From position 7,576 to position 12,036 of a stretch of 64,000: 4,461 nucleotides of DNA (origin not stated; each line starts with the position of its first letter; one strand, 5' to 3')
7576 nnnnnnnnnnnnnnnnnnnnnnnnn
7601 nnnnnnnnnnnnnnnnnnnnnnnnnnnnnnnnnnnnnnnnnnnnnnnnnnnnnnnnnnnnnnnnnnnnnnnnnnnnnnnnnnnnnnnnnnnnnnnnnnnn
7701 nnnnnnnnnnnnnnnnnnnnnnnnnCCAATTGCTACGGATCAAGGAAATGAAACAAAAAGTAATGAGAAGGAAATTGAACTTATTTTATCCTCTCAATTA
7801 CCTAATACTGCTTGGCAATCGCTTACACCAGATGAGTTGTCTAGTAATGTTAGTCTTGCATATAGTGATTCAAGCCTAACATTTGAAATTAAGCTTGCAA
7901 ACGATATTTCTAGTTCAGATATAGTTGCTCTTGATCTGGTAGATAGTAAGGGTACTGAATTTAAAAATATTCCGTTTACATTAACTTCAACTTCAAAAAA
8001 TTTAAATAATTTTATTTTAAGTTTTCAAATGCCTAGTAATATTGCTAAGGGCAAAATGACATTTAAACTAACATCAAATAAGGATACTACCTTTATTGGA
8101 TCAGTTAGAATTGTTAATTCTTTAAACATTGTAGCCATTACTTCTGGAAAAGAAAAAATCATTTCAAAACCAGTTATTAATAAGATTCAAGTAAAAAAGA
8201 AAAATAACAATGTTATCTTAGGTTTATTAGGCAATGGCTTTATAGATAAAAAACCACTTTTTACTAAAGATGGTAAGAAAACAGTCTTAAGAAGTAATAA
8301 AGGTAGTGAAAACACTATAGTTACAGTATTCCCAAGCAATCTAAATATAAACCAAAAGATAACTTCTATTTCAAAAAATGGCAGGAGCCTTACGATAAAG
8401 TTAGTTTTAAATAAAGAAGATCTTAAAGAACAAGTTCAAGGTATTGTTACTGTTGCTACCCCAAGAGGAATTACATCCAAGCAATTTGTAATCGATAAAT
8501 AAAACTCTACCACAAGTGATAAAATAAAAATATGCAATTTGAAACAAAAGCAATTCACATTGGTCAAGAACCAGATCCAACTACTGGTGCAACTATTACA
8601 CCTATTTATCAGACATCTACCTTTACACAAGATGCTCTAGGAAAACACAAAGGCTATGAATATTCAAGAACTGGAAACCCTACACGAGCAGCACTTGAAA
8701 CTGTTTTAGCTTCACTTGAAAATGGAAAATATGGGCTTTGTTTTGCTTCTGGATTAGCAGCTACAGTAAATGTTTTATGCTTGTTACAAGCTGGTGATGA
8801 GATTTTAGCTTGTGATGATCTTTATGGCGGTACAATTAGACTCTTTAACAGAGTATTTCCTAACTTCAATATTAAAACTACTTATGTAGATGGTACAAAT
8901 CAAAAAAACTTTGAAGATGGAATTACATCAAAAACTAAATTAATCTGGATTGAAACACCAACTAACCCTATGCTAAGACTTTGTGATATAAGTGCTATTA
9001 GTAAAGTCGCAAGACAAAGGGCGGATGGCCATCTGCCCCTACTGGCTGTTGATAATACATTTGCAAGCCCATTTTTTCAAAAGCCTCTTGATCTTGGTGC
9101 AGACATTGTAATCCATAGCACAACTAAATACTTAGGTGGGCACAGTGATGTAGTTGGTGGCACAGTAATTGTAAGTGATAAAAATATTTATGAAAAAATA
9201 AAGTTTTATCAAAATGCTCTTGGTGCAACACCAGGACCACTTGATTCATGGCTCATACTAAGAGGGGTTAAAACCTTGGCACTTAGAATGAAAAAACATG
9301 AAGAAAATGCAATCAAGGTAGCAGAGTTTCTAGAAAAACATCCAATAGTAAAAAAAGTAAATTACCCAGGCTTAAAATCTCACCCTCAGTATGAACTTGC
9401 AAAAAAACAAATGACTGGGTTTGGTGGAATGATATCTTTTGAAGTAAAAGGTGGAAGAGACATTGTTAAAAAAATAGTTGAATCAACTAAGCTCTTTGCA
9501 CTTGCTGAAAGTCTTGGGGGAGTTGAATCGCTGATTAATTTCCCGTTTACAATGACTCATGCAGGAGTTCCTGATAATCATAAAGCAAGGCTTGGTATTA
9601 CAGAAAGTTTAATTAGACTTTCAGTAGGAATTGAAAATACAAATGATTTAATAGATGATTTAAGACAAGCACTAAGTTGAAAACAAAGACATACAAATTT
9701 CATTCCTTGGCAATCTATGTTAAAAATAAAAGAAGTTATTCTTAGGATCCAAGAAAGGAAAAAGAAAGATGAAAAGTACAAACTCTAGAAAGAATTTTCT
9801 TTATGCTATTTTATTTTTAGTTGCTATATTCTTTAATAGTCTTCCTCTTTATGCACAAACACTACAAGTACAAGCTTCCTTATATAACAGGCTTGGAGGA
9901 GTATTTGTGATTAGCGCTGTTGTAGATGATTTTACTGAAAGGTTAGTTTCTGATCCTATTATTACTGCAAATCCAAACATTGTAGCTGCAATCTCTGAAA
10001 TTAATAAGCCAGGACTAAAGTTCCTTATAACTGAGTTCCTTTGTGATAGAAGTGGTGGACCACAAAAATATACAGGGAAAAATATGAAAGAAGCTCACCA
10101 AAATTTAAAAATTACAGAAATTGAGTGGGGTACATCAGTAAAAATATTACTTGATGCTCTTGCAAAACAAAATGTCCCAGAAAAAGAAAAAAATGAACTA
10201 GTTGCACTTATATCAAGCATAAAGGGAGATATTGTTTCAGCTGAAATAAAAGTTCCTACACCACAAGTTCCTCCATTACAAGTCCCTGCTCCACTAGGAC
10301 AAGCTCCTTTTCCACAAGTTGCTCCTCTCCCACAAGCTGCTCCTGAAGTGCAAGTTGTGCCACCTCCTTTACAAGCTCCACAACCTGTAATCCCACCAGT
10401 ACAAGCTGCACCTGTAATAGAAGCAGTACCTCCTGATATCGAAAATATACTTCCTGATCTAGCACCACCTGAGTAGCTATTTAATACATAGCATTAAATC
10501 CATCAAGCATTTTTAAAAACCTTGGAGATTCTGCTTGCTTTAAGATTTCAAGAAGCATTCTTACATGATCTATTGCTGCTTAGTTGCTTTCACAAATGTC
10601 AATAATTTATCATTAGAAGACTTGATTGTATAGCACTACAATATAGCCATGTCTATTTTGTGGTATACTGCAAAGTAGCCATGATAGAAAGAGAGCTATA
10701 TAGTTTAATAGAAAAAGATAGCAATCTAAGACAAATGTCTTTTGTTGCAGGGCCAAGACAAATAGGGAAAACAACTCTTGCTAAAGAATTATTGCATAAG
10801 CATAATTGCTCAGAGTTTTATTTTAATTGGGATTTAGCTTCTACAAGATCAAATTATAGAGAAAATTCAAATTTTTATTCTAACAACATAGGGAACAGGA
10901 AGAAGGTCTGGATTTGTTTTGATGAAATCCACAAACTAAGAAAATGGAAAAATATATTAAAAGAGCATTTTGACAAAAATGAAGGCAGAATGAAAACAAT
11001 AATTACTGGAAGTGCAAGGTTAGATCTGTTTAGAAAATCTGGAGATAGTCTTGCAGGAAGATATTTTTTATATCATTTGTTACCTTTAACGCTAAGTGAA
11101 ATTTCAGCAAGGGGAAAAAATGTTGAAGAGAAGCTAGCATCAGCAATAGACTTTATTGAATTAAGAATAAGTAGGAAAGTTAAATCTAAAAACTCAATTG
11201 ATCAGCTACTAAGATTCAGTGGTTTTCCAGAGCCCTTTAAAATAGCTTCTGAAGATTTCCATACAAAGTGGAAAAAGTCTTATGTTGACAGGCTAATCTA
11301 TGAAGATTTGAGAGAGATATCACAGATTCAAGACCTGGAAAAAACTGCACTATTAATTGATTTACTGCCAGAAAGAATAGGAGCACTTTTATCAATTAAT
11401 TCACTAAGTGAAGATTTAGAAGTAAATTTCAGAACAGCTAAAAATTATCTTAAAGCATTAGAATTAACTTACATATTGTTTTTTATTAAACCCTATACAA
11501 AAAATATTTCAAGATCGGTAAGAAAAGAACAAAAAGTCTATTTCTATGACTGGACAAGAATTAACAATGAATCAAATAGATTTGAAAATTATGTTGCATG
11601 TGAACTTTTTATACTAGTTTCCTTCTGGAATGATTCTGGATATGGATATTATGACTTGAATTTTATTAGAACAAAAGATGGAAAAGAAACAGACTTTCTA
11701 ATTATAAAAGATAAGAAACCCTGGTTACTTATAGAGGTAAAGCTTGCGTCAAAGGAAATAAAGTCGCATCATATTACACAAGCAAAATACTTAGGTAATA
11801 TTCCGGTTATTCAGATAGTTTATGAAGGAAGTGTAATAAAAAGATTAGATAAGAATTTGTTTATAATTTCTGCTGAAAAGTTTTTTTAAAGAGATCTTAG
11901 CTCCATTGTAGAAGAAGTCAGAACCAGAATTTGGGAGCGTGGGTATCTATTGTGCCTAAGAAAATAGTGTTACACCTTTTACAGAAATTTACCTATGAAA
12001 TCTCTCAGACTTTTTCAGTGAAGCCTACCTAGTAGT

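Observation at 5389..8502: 1037-aa secreted metzincin-like protein with a hyper-repetitive poly-Ser stalk, inserted between the two reverse-transsulfuration genes.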

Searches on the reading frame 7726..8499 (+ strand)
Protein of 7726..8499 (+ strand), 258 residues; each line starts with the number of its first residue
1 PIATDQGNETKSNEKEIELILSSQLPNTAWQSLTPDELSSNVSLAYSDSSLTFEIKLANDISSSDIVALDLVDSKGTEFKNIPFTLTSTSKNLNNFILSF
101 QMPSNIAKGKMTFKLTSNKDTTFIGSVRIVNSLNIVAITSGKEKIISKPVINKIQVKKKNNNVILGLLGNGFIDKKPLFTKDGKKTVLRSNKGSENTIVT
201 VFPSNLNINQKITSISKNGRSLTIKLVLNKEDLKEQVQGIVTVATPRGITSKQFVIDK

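Call 5: search_protein_families(library=ncbifam, proteins=[window:7726-8499:+], max_evalue=1)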
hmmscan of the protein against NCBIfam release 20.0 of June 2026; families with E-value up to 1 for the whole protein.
window:7726-8499:+ (258 aa): 1 family
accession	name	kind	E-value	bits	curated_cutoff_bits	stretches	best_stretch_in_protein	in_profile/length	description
TIGR02474.1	pec_lyase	equivalog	0.06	12.9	189.8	1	12-75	69-131/295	pectate lyase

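Call 24: search_protein_families(library=pfam, proteins=[window:7726-8499:+], max_evalue=1)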
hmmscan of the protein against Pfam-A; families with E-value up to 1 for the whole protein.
window:7726-8499:+ (258 aa): 2 families
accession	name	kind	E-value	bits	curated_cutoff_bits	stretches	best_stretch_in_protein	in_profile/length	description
PF20144.5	TIG_SUH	-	0.014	16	24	1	149-231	2-81/94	TIG domain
PF01835.25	MG2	-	0.1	13.4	32.8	1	65-122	34-89/96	MG2 domain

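Call 34: find_homologous_proteins(query=A4, max_evalue=0.001)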
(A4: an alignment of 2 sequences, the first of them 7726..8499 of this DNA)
Query A4 (2 sequences) (258 aa, profile of the alignment): 13 proteins with E <= 0.001 among 7741 candidates.
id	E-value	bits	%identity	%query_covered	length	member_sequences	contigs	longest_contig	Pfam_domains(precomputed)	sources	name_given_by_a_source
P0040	1.3e-104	367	32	88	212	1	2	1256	-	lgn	-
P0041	2.9e-81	291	37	95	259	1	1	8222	-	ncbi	-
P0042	2.8e-77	277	37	93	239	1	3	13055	-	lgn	-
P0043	7.1e-76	273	34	91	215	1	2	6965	-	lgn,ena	-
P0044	1.0e-50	190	33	93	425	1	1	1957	-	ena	-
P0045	2.9e-46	176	32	91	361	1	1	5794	-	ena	-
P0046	4.4e-45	172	31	93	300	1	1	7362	-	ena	-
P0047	1.0e-43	167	33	91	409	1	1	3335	-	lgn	-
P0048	3.9e-41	159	31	90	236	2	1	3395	-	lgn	-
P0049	3.5e-39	153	29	95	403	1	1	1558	-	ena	-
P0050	4.3e-39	152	31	99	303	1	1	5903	-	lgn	-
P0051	8.2e-39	151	30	93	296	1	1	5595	-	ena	-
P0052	7.3e-28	115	29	98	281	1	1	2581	-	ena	-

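Call 53: find_encoding_contigs(protein=P0041, flank=8000, max_places=3)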
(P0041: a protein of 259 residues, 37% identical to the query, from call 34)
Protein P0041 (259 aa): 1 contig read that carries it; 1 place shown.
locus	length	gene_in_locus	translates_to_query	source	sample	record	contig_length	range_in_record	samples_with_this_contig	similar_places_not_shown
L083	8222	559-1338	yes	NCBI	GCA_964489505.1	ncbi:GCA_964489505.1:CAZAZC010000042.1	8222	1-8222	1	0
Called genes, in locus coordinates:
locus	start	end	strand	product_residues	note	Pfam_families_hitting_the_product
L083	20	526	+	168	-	-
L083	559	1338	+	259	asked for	-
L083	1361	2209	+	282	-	PF07934:OGG_N, PF00730:HhH-GPD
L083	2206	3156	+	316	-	PF01152:Bac_globin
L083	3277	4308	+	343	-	PF00155:Aminotran_1_2, PF00266:Aminotran_5, PF01053:Cys_Met_Meta_PP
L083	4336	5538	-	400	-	PF00355:Rieske, PF00848:Ring_hydroxyl_A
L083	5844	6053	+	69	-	-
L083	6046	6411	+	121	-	PF02452:PemK_toxin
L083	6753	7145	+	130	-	-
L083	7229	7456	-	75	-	PF07927:HicA_toxin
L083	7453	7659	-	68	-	PF15919:HicB_lk_antitox, PF21748:UPF0150 (weak)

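Call 54: find_encoding_contigs(protein=P0042, flank=8000, max_places=3)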
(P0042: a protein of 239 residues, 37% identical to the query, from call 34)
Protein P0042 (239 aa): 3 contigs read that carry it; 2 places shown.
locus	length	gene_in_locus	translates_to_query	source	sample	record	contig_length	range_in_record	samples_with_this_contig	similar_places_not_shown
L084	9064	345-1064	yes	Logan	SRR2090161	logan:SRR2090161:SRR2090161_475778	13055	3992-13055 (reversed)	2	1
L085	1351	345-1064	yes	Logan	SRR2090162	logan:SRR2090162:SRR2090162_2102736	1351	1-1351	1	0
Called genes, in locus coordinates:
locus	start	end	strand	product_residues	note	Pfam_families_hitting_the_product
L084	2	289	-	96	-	?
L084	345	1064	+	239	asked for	-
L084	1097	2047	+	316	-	PF01152:Bac_globin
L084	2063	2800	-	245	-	PF01925:TauE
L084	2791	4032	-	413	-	PF03453:MoeA_N, PF00994:MoCF_biosynth, PF03454:MoeA_C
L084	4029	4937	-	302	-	PF01967:MoaC, PF00994:MoCF_biosynth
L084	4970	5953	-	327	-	PF04055:Radical_SAM, PF06463:Mob_synth_C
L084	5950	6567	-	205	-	PF12804:NTP_transf_3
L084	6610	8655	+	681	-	PF04055:Radical_SAM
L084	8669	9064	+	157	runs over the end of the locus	PF01814:Hemerythrin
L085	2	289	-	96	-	?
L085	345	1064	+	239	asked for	-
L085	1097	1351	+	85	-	?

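Call 55: find_encoding_contigs(protein=P0043, flank=8000, max_places=3)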
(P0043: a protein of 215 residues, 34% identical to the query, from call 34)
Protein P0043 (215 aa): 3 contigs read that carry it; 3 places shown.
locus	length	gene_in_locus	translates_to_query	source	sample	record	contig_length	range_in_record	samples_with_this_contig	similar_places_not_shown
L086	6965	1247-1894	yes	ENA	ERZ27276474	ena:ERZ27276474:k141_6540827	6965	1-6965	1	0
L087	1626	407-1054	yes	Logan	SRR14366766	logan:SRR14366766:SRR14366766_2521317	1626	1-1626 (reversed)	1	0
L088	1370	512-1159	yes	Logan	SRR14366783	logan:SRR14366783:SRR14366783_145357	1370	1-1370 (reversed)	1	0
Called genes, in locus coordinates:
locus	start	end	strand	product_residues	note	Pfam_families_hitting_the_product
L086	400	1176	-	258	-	-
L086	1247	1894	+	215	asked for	-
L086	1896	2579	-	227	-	-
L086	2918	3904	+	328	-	PF00459:Inositol_P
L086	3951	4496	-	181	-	-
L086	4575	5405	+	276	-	PF07934:OGG_N, PF00730:HhH-GPD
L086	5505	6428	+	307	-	PF01152:Bac_globin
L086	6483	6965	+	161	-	?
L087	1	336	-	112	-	?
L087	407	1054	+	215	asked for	-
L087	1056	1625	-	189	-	?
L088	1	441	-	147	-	?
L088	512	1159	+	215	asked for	-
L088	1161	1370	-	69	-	?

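Call 60: search_solved_structures(query=A7, max_evalue=10, show_alignments=2)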
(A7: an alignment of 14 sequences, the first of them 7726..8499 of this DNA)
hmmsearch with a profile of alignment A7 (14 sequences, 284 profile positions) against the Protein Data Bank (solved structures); distinct sequences matched with E-value up to 10: 0.
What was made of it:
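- On Known C-terminal sorting or anchoring domains (T9SS CTD, PEP-CTERM and others): A profile of 14 members finds nothing in the PDB sequences (call 60).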

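Call 61: search_protein_families(library=pfam, alignment_id=A7, max_evalue=1)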
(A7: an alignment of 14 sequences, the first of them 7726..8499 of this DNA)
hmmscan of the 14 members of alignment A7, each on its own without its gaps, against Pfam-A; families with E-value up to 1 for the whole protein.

A. member 1, window:7726-8499:+ (258 aa): 2 families
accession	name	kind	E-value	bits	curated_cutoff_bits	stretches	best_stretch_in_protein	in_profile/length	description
PF20144.5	TIG_SUH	-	0.014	16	24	1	149-231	2-81/94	TIG domain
PF01835.25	MG2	-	0.1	13.4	32.8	1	65-122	34-89/96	MG2 domain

B. families by the number of members that match (of 14 scanned): 18 families
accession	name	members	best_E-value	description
PF16425.10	DUF5022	1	0.0089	Domain of unknown function (DUF5022)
PF20424.3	PilZN3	1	0.0099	PilZN3 domain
PF20144.5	TIG_SUH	1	0.014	TIG domain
PF21955.1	CarG-like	1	0.029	Carbapenem resistance protein CarG-like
PF25653.1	HMG-CoA_red_N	1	0.051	Hydroxymethylglutaryl-CoA reductase, N-terminal domain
PF16222.10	DUF4881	1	0.069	Domain of unknown function (DUF4881)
PF01835.25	MG2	1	0.1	MG2 domain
PF09087.17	Cyc-maltodext_N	1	0.1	Cyclomaltodextrinase, N-terminal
PF22067.2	Cep192_D3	1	0.12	Cep192 domain 3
PF23560.1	GBD_Hemicentin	1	0.13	Hemicentin galactose-binding domain-like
PF09035.16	Tn916-Xis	1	0.13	Excisionase from transposon Tn916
PF05031.18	NEAT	1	0.13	Iron Transport-associated domain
PF14480.11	DNA_pol3_a_NI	1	0.16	DNA polymerase III polC-type N-terminus I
PF18200.7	Big_11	1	0.2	Bacterial Ig-like domain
PF20702.3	nSTAND2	1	0.23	Novel STAND NTPase 2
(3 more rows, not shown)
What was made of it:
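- Tried and rejected: Profiles of the C-module against the PDB and Pfam gave nothing usable (calls 60, 61).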

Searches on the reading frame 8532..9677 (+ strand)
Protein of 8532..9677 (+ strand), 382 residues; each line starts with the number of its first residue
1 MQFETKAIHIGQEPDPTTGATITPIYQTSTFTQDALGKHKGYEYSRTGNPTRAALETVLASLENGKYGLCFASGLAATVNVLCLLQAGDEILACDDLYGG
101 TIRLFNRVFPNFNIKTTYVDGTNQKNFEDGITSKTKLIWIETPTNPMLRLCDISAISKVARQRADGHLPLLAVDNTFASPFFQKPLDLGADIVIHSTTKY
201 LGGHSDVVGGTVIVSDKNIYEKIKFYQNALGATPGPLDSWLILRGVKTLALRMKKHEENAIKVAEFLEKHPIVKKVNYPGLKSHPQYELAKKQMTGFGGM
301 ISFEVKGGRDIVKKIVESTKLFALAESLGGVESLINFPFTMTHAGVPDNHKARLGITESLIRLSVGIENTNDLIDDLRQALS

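Call 4: search_protein_families(library=pfam, proteins=[window:8532-9677:+], max_evalue=0.1)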
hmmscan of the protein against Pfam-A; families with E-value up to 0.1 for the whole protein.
window:8532-9677:+ (382 aa): 3 families
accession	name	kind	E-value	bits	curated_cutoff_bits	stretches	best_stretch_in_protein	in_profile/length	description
PF01053.26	Cys_Met_Meta_PP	-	1.4e-157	524.6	27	1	4-381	1-380/381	Cys/Met metabolism PLP-dependent enzyme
PF06838.17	Met_gamma_lyase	-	0.00086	18.4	24.2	1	27-232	35-257/405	Methionine gamma-lyase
PF00155.27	Aminotran_1_2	-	0.0066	16.1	19.7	1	43-170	34-183/361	Aminotransferase class I and II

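Call 5: search_protein_families(library=ncbifam, proteins=[window:8532-9677:+], max_evalue=1)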
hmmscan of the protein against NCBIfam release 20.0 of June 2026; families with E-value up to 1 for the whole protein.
window:8532-9677:+ (382 aa): 55 families (the best 25 are shown)
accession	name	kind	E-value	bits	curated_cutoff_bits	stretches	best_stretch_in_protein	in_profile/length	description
NF005871.0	PRK07811.1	equivalog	2.1e-159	530.3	513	1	2-382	12-387/389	cystathionine gamma-synthase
NF005810.0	PRK07671.1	equivalog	2.9e-154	513.6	594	1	1-381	1-376/377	bifunctional cystathionine gamma-lyase/homocysteine desulfhydrase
NF004821.0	PRK06176.1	equivalog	1.8e-151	504.4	642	1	1-381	1-376/380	cystathionine gamma-synthase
NF005976.0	PRK08064.1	equivalog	1.2e-129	432.7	627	1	2-382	6-381/390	cystathionine beta-lyase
TIGR02080.1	O_succ_thio_ly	equivalog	3.3e-129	430.9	504.55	1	3-381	4-379/382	cystathionine gamma-synthase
NF006095.0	PRK08247.1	equivalog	1.1e-122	409.4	585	1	2-381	5-363/369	methionine biosynthesis PLP-dependent protein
TIGR01328.1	met_gam_lyase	equivalog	4.3e-120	401.2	549.7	1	1-381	2-388/391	methionine gamma-lyase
TIGR01329.1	cysta_beta_ly_E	equivalog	6.3e-120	400.3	487.5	1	5-381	3-378/383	cystathionine beta-lyase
NF004876.0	PRK06234.1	subfamily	3.2e-118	395.3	666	1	1-381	7-395/400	methionine gamma-lyase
NF005695.0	PRK07503.1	equivalog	9.6e-117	390.1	666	1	3-381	10-394/403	methionine gamma-lyase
NF006463.0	PRK08861.1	equivalog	7.9e-116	387.1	670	1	5-381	8-381/388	O-succinylhomoserine (thiol)-lyase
NF006450.0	PRK08776.1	equivalog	3.7e-114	381.6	730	1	4-381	14-388/405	O-succinylhomoserine (thiol)-lyase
NF005263.0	PRK06767.1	equivalog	1.1e-112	376.9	617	1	2-381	5-383/392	methionine gamma-lyase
TIGR01326.1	OAH_OAS_sulfhy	subfamily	3.7e-112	375.1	495.1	2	2-225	1-229/418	O-acetylhomoserine aminocarboxypropyltransferase/cysteine synthase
NF006097.0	PRK08249.1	equivalog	1.1e-111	373.1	600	1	2-381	10-393/402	cystathionine gamma-synthase family protein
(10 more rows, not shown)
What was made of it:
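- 8532..9680 (+): Downstream flank: Cys/Met-metabolism PLP enzyme (cystathionine gamma-lyase or gamma-synthase family), 29 nt after the target's stop codon. Pfam Cys_Met_Meta_PP 1e-157 (call 4) and the NCBIfam scores in call 5.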

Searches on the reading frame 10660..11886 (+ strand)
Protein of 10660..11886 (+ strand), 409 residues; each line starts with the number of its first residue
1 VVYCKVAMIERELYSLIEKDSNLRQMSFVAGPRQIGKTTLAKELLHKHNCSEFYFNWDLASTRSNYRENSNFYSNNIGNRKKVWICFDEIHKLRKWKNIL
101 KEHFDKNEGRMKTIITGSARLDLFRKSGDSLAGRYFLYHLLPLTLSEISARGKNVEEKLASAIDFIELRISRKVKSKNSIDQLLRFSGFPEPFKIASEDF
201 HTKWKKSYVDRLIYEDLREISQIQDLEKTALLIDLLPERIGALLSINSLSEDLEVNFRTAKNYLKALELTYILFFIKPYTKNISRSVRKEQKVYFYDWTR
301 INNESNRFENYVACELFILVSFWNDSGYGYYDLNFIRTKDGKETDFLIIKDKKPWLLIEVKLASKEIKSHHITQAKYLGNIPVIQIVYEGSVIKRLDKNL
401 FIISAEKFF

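Call 4: search_protein_families(library=pfam, proteins=[window:10660-11886:+], max_evalue=0.1)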
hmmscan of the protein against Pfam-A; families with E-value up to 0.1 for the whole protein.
window:10660-11886:+ (409 aa): 11 families
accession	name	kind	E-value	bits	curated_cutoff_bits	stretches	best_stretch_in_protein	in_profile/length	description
PF13173.12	AAA_14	-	8.9e-27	94.1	27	1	25-148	3-128/129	AAA domain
PF13635.12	DUF4143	-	5.1e-24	85.3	28.1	1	215-362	2-159/160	Domain of unknown function (DUF4143)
PF01637.24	ATPase_2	-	0.00055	20.2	33.2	1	20-78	16-69/225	ATPase domain predominantly from Archaea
PF00004.35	AAA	-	0.0033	18.3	21.2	1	29-109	3-97/131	ATPase family associated with various cellular activities (AAA)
PF13401.12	AAA_22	-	0.0083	16.9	27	0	24-54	5-37/130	AAA domain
PF13238.12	AAA_18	-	0.013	16.4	29.4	1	28-107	2-84/128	AAA domain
PF00931.28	NB-ARC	-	0.029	14.1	23.5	0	10-55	6-49/248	NB-ARC domain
PF13191.12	AAA_16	-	0.035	15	32.6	1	13-55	12-55/167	AAA ATPase domain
PF08279.18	HTH_11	-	0.052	13.9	25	0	241-269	14-41/55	HTH domain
PF20720.3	nSTAND3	-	0.056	13.6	27.2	0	25-75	18-63/155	Novel STAND NTPase 3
PF05621.17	TniB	-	0.08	12.8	22.4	0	3-49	13-60/189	Bacterial TniB protein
